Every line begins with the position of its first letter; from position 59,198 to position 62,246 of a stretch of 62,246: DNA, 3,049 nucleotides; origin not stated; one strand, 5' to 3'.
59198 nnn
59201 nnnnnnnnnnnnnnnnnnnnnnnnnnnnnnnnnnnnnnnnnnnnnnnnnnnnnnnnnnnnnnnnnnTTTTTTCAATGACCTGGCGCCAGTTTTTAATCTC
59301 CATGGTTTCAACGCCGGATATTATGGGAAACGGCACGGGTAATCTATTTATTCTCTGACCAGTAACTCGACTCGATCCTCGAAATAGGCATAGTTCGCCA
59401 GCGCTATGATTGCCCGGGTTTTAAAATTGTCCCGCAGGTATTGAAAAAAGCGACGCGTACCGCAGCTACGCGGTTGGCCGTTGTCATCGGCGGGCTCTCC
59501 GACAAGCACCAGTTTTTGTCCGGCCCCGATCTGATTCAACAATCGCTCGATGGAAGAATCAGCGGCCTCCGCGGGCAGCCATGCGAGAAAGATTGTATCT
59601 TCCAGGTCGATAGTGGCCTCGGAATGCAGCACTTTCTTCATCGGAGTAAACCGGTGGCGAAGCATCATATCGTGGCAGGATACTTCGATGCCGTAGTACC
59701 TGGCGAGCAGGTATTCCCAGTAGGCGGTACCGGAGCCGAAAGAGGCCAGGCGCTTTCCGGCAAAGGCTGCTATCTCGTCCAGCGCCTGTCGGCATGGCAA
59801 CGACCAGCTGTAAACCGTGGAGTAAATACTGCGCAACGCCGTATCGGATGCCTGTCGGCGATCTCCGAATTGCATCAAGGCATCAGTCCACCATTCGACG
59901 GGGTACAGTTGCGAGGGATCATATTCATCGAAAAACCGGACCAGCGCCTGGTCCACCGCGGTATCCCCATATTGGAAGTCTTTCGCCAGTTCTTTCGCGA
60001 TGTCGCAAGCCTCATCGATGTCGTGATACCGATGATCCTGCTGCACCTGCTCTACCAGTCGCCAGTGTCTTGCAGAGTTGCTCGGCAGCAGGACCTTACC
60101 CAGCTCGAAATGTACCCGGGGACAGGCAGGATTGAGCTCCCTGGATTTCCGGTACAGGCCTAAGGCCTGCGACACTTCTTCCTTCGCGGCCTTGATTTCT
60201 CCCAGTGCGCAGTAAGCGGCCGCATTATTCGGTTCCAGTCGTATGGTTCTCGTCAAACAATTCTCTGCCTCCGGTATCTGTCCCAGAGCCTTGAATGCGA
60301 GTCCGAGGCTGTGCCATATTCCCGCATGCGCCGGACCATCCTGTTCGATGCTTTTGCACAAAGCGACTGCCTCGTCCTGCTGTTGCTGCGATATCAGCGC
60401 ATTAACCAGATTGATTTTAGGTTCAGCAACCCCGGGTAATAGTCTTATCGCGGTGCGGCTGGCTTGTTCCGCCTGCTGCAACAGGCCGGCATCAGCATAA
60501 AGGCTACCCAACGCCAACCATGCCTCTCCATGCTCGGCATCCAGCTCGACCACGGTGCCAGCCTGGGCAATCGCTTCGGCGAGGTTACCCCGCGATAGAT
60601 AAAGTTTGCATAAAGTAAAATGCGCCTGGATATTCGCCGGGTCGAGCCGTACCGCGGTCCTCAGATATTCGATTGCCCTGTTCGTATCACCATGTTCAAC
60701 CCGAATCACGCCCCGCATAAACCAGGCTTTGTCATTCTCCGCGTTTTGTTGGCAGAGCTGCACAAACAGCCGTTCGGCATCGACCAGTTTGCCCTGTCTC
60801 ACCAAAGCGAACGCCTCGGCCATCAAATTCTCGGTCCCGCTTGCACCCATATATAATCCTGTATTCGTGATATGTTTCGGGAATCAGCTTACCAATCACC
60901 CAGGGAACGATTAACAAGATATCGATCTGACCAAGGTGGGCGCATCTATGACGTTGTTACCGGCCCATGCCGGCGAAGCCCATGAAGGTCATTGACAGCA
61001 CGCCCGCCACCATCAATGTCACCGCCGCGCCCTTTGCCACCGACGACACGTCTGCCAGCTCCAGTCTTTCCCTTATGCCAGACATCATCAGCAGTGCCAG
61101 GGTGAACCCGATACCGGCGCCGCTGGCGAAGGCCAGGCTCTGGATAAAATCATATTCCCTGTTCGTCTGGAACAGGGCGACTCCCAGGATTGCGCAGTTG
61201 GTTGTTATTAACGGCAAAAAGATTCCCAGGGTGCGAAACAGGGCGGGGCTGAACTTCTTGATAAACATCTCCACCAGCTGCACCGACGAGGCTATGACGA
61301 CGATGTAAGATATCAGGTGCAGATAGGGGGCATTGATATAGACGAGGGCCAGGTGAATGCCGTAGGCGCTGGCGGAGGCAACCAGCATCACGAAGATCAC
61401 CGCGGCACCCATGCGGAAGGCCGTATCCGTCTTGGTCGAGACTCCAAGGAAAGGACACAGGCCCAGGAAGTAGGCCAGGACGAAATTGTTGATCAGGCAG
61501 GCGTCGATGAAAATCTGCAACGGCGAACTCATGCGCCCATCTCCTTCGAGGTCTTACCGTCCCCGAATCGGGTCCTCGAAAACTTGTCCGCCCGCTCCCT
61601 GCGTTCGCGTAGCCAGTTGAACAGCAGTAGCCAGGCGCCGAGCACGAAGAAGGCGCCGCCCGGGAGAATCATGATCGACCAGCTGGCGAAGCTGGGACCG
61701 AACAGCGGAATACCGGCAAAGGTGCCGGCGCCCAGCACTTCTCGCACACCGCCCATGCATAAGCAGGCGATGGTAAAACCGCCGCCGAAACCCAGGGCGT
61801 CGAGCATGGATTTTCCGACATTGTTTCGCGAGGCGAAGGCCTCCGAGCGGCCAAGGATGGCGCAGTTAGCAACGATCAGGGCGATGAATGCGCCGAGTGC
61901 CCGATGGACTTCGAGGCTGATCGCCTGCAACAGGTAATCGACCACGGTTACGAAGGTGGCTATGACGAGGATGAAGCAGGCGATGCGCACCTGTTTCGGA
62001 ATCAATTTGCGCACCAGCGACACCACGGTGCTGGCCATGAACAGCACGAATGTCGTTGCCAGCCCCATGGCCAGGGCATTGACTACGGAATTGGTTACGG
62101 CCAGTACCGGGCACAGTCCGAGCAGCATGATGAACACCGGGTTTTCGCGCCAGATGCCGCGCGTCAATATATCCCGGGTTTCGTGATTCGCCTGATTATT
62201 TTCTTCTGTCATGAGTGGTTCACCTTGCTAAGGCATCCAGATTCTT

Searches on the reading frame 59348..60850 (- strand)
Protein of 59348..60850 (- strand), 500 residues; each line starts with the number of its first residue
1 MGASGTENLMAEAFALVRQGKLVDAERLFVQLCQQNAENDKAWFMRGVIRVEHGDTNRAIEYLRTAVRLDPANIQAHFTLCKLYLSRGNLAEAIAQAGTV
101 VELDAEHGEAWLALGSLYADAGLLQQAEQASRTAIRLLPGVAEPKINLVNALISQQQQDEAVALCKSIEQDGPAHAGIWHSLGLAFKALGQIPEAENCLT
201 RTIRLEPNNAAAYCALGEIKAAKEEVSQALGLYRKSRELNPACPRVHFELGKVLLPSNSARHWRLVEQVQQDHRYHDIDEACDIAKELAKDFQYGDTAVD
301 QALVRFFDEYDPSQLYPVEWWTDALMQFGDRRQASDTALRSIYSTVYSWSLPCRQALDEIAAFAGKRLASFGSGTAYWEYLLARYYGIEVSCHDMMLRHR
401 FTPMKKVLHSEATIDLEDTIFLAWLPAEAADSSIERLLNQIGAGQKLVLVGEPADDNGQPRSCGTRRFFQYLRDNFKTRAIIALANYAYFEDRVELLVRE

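Call 64: search_protein_families(library=pfam, proteins=[window:59348-60850:-])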
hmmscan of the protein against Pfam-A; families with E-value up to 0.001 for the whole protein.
window:59348-60850:- (500 aa): 20 families
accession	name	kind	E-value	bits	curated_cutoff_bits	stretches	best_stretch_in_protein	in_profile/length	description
PF07719.23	TPR_2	-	2.5e-25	86.9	27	2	41-73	2-34/34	Tetratricopeptide repeat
PF13414.12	TPR_11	-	8.2e-23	80.3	26.8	2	183-219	1-37/42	TPR repeat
PF14559.12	TPR_19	-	1.2e-22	80.4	25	3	52-114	3-65/68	Tetratricopeptide repeat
PF13432.12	TPR_16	-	1.6e-22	80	32.7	3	82-140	5-63/65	Tetratricopeptide repeat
PF13428.12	TPR_14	-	5.5e-22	76.5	23.5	1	178-219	3-44/44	Tetratricopeptide repeat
PF00515.34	TPR_1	-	1.7e-20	72.3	27.8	1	178-209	3-34/34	Tetratricopeptide repeat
PF13181.12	TPR_8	-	3.9e-19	67.6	25.7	1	41-73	2-34/34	Tetratricopeptide repeat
PF13431.12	TPR_17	-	5.2e-19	67.3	24.4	0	198-224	1-27/34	Tetratricopeptide repeat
PF23914.1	TPR_CcmH_CycH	-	2.9e-16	60.1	42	1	107-196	49-141/158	Cytochrome c-type biogenesis protein H TPR domain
PF13429.12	TPR_15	-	2.9e-09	37.2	26.2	1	109-230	147-268/280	Tetratricopeptide repeat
PF13371.12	TPR_9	-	1.9e-08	34.6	35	0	150-212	3-65/73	Tetratricopeptide repeat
PF13424.12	TPR_12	-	1.3e-07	32.2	30.1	0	155-204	23-73/77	Tetratricopeptide repeat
PF24575.1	TPR_Slam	-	1.9e-07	31.9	35.2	0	215-255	52-92/104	Surface lipoprotein assembly modifier, N-terminal TPR repeats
PF13176.12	TPR_7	-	1.6e-06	28.2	27.9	0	179-209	2-34/36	Tetratricopeptide repeat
PF12895.13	ANAPC3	-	1.3e-05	25.8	27.2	0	24-96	7-78/82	Anaphase-promoting complex, cyclosome, subunit 3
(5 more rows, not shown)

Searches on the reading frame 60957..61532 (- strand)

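Call 64: search_protein_families(library=pfam, proteins=[window:60957-61532:-])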
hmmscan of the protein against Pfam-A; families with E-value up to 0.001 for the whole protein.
window:60957-61532:- (191 aa): 1 family
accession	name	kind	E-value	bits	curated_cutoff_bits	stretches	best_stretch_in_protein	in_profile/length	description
PF02508.19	Rnf-Nqr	-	7.7e-56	189.3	23.8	1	5-189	2-173/174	Rnf-Nqr subunit, membrane protein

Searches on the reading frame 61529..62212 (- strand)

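Call 64: search_protein_families(library=pfam, proteins=[window:61529-62212:-])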
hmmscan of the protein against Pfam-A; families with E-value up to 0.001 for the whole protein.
window:61529-62212:- (227 aa): 1 family
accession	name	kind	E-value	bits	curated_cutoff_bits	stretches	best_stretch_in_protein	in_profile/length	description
PF02508.19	Rnf-Nqr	-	3.6e-61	206.6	23.8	1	14-193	3-172/174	Rnf-Nqr subunit, membrane protein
